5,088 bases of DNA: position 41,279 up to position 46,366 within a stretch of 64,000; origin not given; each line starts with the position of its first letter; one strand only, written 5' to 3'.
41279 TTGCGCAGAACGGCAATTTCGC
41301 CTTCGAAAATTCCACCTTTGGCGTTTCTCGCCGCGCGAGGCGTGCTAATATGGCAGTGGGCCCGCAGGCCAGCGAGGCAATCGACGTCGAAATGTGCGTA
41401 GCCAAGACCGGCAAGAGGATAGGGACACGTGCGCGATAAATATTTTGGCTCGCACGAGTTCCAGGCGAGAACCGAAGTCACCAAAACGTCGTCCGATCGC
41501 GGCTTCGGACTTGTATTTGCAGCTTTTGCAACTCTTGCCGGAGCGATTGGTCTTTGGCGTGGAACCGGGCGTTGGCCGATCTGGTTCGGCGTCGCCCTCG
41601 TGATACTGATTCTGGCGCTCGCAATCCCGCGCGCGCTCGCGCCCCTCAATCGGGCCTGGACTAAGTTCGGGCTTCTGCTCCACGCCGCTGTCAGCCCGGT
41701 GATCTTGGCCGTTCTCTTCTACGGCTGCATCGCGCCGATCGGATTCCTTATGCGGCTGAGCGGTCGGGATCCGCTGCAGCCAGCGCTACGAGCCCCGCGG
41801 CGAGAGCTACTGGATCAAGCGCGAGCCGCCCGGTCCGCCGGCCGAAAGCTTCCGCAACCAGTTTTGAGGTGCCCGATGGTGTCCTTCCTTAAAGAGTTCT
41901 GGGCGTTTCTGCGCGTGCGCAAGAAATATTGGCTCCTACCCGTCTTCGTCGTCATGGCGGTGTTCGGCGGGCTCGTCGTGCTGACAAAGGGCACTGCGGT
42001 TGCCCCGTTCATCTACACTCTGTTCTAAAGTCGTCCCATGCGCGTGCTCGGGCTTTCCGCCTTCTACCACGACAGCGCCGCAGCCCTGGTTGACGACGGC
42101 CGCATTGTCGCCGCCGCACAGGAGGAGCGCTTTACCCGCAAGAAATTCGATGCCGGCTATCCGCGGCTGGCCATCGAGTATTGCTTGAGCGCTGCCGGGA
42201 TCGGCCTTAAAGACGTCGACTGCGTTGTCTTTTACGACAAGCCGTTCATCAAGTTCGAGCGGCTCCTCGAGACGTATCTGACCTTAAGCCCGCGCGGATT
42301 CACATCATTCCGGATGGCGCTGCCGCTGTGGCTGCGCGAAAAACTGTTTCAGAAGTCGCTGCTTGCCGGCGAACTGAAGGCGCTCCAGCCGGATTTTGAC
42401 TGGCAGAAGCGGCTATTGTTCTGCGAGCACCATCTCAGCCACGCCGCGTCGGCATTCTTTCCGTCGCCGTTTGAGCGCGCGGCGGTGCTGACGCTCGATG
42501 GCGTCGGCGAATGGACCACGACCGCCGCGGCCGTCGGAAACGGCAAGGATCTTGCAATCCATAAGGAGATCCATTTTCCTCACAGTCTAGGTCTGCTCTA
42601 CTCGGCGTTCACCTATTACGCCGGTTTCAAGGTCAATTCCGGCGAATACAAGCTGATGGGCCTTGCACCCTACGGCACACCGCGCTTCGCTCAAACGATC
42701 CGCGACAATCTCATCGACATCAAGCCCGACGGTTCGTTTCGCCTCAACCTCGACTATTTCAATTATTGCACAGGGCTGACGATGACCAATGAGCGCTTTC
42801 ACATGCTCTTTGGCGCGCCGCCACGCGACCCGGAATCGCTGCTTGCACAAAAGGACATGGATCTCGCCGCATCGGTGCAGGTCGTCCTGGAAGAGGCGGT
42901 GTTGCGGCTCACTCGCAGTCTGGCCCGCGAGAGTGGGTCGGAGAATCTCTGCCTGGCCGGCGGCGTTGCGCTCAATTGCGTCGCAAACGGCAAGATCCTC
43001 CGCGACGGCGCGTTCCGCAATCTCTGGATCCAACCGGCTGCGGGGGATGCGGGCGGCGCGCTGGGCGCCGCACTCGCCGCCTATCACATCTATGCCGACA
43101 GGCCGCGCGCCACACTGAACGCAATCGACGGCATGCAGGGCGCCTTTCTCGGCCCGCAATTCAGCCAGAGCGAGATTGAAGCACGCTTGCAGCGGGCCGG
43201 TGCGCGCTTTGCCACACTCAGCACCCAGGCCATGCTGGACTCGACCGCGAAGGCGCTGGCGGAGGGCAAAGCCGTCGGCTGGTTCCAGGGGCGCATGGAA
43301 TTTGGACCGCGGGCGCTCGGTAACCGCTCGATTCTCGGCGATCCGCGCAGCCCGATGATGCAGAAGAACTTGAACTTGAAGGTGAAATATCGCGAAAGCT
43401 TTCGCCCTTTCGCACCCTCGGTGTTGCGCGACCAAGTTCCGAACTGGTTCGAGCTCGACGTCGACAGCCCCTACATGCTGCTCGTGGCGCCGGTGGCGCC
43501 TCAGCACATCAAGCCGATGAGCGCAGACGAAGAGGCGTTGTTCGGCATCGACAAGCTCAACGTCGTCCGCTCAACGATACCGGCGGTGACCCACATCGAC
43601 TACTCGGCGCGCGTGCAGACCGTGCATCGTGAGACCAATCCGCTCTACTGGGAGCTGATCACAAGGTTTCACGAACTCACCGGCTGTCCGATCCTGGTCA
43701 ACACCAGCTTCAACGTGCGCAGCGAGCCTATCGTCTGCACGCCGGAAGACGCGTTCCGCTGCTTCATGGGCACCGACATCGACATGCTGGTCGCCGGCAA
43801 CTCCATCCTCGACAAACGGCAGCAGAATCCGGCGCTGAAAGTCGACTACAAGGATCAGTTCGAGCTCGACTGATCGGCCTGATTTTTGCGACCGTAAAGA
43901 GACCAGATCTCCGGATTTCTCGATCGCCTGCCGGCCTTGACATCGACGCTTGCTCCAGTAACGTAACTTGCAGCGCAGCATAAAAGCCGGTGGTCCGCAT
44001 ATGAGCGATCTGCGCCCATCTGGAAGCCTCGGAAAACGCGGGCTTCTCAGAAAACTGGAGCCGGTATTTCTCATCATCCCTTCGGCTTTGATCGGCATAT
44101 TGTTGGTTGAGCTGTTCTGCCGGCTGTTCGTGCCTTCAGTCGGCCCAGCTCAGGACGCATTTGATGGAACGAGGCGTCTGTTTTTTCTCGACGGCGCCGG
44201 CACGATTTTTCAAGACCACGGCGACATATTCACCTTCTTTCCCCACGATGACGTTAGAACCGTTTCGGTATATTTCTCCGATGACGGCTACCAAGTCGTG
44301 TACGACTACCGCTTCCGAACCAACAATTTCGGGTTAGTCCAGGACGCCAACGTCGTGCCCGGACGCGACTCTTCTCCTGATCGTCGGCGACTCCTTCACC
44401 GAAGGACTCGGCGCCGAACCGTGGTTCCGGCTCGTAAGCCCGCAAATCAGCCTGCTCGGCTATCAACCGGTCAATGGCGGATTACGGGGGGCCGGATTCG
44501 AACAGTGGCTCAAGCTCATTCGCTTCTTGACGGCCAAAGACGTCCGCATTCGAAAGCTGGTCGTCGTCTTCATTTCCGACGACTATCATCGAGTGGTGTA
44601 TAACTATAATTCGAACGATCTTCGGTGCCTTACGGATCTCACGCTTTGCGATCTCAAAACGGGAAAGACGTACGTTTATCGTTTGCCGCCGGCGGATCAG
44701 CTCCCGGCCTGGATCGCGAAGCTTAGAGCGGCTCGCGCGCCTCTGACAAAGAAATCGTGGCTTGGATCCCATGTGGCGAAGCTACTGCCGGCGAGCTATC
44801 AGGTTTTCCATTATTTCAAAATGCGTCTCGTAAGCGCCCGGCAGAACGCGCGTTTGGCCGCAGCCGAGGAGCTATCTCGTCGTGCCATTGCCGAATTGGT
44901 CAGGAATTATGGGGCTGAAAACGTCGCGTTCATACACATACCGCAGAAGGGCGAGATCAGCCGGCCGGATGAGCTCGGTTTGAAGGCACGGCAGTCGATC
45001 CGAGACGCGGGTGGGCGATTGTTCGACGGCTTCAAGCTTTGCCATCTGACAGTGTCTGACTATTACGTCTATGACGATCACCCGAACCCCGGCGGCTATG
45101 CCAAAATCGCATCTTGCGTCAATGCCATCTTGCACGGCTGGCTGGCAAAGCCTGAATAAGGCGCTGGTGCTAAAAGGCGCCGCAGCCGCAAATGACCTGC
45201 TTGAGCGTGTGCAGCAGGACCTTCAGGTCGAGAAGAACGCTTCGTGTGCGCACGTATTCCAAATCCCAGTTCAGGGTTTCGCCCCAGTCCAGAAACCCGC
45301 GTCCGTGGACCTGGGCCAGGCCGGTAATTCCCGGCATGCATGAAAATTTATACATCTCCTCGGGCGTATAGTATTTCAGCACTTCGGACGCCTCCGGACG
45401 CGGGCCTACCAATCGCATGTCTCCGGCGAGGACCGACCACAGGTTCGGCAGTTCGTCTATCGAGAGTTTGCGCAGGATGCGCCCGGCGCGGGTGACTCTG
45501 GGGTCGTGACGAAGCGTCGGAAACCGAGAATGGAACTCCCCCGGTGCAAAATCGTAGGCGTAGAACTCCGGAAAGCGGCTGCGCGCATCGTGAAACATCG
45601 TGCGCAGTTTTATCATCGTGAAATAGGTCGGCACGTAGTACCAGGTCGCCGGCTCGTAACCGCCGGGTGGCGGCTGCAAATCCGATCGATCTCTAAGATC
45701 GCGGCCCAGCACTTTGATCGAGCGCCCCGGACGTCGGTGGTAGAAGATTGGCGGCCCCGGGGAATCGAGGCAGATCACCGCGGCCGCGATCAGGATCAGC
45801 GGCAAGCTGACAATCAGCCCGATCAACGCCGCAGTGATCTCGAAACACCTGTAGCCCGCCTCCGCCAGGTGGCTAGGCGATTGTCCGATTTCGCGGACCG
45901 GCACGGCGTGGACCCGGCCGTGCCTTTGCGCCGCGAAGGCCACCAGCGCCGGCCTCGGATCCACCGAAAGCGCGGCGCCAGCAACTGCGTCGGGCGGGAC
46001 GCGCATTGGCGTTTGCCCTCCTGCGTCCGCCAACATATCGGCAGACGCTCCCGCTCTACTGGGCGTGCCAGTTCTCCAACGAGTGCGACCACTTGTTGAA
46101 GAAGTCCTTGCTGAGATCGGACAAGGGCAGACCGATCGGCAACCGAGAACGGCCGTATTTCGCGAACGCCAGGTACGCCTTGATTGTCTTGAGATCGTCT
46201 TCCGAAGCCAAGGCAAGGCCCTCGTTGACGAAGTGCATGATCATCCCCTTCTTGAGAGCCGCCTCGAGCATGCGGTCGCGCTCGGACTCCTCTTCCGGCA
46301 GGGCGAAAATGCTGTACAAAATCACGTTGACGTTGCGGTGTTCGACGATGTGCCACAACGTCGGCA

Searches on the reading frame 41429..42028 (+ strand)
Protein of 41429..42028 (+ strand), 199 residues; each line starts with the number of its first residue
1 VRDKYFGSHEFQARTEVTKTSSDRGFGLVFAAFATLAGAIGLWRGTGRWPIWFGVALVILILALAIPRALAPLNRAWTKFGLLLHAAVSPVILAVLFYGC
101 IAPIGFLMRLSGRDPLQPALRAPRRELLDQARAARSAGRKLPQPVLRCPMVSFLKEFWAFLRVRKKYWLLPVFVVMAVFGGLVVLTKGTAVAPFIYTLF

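Call 22: search_protein_families(library=pfam, proteins=[window:41429-42028:+], max_evalue=0.01)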
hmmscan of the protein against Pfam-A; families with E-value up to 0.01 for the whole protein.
window:41429-42028:+ (199 aa): 2 families
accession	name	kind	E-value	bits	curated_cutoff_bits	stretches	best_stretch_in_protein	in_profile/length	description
PF19451.5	DUF5989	-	1.1e-23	83.5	27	1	152-199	2-49/49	Family of unknown function (DUF5989)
PF19588.4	SxtJ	-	9.3e-08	33.2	24.4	1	25-116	5-98/99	Saxitoxin biosynthesis operon protein SxtJ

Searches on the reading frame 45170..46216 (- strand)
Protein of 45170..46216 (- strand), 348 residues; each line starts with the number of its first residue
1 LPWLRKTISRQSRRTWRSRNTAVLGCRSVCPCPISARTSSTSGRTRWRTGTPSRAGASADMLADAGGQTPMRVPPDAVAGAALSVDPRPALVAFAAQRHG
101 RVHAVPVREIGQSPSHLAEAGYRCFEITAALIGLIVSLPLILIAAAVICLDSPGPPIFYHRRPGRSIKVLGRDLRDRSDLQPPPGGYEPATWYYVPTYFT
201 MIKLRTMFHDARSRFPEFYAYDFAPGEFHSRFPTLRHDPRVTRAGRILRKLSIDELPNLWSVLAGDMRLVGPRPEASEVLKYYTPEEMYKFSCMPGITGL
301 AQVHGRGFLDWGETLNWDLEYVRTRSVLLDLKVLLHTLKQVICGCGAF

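Call 22: search_protein_families(library=pfam, proteins=[window:45170-46216:-], max_evalue=0.01)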
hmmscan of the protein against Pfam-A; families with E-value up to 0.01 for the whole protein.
window:45170-46216:- (348 aa): 1 family
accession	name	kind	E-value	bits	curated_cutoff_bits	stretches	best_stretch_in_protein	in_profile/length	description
PF02397.22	Bac_transf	-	3.4e-48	164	27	2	198-342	48-178/179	Bacterial sugar transferase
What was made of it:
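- On Wzx/Wzy-dependent exopolysaccharide locus: 45170-46216(-) matches PF02397 at 164 bits (call 22).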

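Call 42: search_protein_families(library=ncbifam, proteins=[window:45170-46216:-], max_evalue=0.00001)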
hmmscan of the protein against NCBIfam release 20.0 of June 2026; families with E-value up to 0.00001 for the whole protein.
window:45170-46216:- (348 aa): 10 families
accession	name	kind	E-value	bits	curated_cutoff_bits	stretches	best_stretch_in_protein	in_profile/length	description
TIGR03025.1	EPS_sugtrans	subfamily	3.8e-58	197.8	295.55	2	199-347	306-444/445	exopolysaccharide biosynthesis polyprenyl glycosylphosphotransferase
TIGR03023.1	WcaJ_sugtrans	equivalog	9.3e-46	157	410.75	2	229-347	329-452/453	undecaprenyl-phosphate glucose phosphotransferase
TIGR03022.1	WbaP_sugtrans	subfamily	3.9e-45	154.9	403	1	198-348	306-456/456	undecaprenyl-phosphate galactose phosphotransferase WbaP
NF052601.1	undeca_RfbP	equivalog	4.2e-39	134.3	330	1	199-343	93-237/244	undecaprenyl-phosphate galactose phosphotransferase family protein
TIGR03013.1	EpsB_2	subfamily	2.2e-34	119.3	393.35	1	234-346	323-441/443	TIGR03013 family XrtA/PEP-CTERM system glycosyltransferase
NF041877.1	EPS_EpsZ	equivalog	3.7e-30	105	800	1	199-347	314-458/459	exopolysaccharide biosynthesis polyisoprenyl-phosphate hexose-1-phosphate transferase EpsZ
NF011751.0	PRK15204.1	equivalog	2.5e-28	98.9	907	1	198-347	326-475/476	undecaprenyl-phosphate galactose phosphotransferase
NF050817.1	PolSacchBiosHfsE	equivalog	1.5e-24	86.5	750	1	237-339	344-457/467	polysaccharide biosynthesis protein HfsE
NF007518.0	PRK10124.1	equivalog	1.8e-24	86.3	684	1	236-338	344-454/464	undecaprenyl-phosphate glucose phosphotransferase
NF045514.1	glycotran_HepC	equivalog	1.1e-12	47.8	140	1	199-274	165-211/220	heterocyst development glycosyltransferase HepC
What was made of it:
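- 45170..46216 (-): Polyprenyl glycosylphosphotransferase (PF02397), the priming enzyme; the ORF start is probably over-extended. calls 22, 42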
